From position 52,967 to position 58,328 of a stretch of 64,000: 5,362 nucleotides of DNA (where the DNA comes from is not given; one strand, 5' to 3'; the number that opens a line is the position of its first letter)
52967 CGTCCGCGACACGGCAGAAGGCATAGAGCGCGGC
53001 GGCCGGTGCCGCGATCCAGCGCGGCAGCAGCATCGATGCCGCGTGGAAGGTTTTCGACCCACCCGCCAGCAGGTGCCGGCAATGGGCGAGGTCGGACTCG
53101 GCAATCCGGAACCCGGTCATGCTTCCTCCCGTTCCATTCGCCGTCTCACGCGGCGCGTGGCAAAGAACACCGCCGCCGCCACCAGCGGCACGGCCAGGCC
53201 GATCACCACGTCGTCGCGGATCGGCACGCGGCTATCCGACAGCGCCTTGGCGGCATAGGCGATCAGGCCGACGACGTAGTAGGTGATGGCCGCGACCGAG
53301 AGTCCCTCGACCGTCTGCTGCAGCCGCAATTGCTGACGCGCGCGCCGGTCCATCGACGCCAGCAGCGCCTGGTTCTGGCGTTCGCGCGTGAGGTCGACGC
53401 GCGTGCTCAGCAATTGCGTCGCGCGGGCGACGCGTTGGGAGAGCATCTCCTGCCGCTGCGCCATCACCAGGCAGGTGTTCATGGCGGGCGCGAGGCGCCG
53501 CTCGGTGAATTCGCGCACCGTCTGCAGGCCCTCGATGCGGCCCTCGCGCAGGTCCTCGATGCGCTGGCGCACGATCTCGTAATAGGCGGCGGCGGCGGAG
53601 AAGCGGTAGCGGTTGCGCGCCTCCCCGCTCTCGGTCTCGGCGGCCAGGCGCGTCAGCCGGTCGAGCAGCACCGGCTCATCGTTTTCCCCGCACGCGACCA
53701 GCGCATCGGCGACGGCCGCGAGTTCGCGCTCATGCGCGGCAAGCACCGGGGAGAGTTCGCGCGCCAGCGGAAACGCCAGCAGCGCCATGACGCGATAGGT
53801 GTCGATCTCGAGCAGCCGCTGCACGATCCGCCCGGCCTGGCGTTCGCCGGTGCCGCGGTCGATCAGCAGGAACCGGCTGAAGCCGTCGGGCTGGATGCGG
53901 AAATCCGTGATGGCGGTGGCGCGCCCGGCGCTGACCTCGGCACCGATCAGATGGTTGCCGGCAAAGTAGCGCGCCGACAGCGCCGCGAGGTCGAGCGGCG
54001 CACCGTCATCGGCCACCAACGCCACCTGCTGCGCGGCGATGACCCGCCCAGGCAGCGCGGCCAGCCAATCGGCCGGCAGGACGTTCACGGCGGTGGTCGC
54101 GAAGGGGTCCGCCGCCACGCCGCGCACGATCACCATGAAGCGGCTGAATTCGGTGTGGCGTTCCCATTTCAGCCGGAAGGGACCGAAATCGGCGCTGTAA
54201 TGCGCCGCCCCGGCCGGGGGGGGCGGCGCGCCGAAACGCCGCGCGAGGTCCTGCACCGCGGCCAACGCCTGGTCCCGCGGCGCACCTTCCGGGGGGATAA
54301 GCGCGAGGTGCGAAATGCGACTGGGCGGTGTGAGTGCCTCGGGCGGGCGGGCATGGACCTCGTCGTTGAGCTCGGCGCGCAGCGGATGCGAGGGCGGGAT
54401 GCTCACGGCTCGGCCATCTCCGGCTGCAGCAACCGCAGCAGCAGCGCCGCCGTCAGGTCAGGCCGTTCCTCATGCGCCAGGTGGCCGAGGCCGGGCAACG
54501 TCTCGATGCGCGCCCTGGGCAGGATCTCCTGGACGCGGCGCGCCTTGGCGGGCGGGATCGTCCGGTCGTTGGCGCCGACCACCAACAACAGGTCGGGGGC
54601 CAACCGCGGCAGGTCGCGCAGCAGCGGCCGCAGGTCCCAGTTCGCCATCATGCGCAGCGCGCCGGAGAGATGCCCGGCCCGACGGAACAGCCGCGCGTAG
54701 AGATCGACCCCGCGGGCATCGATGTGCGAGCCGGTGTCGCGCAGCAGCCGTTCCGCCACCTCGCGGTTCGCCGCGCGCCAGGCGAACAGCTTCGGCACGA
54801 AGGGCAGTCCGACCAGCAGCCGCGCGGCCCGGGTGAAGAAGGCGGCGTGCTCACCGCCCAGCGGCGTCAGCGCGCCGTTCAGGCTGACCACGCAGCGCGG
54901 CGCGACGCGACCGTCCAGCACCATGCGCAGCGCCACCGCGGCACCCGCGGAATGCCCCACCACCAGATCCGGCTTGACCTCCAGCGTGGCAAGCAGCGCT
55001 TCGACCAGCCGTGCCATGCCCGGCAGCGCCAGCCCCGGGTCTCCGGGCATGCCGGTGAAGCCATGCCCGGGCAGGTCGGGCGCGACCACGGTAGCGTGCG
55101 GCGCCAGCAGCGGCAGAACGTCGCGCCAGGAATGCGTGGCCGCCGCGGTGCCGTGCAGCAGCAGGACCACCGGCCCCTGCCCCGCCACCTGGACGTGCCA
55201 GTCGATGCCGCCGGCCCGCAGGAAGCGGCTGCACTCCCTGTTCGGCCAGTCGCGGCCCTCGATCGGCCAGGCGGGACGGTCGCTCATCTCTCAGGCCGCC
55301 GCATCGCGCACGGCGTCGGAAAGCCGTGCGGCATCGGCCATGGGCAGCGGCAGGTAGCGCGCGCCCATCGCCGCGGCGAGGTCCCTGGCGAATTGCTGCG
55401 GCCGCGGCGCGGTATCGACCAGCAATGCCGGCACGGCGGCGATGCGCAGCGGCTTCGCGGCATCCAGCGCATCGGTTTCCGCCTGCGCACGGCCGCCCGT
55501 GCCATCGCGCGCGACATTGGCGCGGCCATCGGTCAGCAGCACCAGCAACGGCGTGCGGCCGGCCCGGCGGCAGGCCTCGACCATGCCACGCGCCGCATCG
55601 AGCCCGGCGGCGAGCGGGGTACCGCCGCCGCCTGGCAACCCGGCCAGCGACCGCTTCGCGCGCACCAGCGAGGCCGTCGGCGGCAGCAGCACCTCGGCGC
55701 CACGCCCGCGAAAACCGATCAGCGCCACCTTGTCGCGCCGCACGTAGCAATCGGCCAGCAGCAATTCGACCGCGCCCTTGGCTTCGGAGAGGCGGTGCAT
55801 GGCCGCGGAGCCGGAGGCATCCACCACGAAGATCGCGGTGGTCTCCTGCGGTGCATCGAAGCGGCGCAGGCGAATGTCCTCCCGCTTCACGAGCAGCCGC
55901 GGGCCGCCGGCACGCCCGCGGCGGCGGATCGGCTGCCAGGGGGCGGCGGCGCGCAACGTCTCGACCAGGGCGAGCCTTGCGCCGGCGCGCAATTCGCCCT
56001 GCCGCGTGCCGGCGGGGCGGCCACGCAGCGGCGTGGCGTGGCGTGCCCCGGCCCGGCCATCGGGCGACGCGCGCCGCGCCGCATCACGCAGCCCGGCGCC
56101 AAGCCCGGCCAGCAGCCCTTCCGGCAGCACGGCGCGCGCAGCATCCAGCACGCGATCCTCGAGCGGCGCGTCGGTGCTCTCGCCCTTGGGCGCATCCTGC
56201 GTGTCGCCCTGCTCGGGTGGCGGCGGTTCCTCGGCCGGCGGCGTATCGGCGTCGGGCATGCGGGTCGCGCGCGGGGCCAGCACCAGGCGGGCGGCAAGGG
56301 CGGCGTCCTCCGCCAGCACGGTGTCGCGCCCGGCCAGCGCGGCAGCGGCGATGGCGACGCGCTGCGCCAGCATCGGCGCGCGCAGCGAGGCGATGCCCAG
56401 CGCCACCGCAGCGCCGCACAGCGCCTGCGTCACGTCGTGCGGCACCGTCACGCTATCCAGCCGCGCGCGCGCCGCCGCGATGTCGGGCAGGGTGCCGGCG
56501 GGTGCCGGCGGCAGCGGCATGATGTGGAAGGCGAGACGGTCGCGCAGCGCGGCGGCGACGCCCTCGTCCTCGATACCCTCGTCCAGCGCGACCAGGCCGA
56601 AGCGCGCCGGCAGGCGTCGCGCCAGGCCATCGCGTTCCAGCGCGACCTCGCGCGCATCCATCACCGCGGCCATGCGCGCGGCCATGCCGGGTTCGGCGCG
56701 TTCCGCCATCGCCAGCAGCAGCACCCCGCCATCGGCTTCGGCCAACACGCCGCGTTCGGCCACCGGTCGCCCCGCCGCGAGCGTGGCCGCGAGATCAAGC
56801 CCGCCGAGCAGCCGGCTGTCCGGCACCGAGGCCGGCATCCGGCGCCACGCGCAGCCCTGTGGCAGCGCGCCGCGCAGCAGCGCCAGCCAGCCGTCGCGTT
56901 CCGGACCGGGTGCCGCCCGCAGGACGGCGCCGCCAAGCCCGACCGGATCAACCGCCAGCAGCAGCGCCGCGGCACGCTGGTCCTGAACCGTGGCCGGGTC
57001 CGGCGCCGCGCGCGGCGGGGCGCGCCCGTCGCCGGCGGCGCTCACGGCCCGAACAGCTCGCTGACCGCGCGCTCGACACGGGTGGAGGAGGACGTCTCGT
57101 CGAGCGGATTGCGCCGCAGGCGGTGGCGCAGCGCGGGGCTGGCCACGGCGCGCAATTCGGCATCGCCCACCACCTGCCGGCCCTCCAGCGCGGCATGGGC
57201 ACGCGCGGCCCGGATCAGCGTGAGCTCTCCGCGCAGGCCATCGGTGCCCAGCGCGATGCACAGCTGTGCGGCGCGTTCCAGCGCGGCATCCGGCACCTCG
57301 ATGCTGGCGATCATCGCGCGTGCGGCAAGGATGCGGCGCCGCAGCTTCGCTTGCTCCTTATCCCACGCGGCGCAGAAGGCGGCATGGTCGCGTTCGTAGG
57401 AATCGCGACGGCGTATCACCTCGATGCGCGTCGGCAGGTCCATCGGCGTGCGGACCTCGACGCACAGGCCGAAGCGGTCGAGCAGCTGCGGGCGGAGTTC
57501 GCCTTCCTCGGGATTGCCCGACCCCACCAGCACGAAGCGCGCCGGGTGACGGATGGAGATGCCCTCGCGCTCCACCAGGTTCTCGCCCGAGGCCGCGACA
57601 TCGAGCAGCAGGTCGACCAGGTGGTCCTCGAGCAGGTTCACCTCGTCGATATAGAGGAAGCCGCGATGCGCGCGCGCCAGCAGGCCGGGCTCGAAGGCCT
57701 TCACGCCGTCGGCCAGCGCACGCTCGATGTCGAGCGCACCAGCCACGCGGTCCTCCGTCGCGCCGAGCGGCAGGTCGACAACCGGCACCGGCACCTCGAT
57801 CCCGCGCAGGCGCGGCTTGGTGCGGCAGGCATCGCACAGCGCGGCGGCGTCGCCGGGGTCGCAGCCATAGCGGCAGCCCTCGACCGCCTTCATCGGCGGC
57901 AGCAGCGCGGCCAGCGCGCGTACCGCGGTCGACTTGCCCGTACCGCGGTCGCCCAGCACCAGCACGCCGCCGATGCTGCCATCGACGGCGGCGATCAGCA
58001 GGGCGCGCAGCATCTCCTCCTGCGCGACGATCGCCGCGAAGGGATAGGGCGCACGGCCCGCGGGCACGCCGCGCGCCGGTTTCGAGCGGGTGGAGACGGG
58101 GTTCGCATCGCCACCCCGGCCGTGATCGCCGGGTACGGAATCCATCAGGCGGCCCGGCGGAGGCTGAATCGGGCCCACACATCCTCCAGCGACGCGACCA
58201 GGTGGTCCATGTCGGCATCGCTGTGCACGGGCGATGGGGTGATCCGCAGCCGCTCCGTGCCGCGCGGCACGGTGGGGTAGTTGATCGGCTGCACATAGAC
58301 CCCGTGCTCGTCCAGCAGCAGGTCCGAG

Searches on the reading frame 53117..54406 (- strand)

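Call 47: search_protein_families(library=ncbifam, proteins=[window:53117-54406:-], max_evalue=1e-20)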
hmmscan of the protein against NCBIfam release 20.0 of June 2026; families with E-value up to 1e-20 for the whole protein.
window:53117-54406:- (429 aa): 0 families

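Call 50: search_protein_families(library=ncbifam, proteins=[window:53117-54406:-], max_evalue=0.00001)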
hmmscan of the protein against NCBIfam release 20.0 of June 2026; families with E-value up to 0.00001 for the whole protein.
window:53117-54406:- (429 aa): 0 families

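Call 51: search_protein_families(library=pfam, proteins=[window:53117-54406:-], max_evalue=0.01)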
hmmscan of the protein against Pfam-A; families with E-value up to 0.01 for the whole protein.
window:53117-54406:- (429 aa): 1 family
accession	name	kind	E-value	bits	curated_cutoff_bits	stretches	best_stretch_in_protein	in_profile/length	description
PF11902.13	DUF3422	-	2e-163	544.9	25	1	6-424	2-418/418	Protein of unknown function (DUF3422)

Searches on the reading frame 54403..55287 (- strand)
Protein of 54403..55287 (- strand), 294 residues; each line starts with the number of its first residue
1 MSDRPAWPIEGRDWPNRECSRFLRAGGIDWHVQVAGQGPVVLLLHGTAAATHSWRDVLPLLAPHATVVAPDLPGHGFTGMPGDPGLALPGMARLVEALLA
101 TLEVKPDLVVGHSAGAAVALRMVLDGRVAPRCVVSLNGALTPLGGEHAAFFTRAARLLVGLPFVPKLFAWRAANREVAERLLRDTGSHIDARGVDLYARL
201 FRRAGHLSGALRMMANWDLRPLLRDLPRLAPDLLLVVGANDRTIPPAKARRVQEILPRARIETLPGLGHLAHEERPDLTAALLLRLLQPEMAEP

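Call 47: search_protein_families(library=ncbifam, proteins=[window:54403-55287:-], max_evalue=1e-20)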
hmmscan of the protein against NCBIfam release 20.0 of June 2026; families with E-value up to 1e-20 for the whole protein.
window:54403-55287:- (294 aa): 3 families
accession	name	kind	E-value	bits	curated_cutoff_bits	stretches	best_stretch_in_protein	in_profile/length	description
TIGR03056.1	bchO_mg_che_rel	equivalog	1.5e-94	316.1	172.55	1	13-287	1-277/278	alpha/beta fold hydrolase BchO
NF011457.0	PRK14875.1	equivalog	2.9e-24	85.7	307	1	28-287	122-369/372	acetoin dehydrogenase dihydrolipoyllysine-residue acetyltransferase subunit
NF051488.1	bifunc_PcaDC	exception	3.8e-24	85.5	390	1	31-289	3-252/375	bifunctional 3-oxoadipate enol-lactonase/4-carboxymuconolactone decarboxylase PcaDC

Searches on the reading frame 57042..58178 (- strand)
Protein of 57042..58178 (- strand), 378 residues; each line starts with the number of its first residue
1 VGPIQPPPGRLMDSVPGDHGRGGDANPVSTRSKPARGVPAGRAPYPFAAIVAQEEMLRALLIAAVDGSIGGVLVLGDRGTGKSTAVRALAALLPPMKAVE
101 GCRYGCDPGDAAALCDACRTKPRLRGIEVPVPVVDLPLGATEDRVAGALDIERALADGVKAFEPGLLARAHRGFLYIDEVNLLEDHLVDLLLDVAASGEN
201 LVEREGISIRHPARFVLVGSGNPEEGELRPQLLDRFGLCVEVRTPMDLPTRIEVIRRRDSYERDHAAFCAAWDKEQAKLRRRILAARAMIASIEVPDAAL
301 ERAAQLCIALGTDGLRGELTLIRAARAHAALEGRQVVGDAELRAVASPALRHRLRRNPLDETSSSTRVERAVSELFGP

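Call 47: search_protein_families(library=ncbifam, proteins=[window:57042-58178:-], max_evalue=1e-20)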
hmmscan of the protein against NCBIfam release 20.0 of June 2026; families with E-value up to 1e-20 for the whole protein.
window:57042-58178:- (378 aa): 4 families
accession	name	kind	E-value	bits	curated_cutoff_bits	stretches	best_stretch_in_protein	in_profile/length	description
TIGR02030.1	BchI-ChlI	equivalog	2.2e-153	510.4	466.95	1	45-376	1-336/337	magnesium chelatase ATPase subunit I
TIGR02442.1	Cob-chelat-sub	hypoth_equivalog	8.2e-141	470.6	779.45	1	45-364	1-320/641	putative cobaltochelatase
TIGR02031.1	BchD-ChlD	equivalog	8.6e-71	239.4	499.55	1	56-361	3-278/608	magnesium chelatase ATPase subunit D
NF009943.0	PRK13406.1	equivalog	3.4e-21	75.4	571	1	130-364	52-265/585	magnesium chelatase subunit D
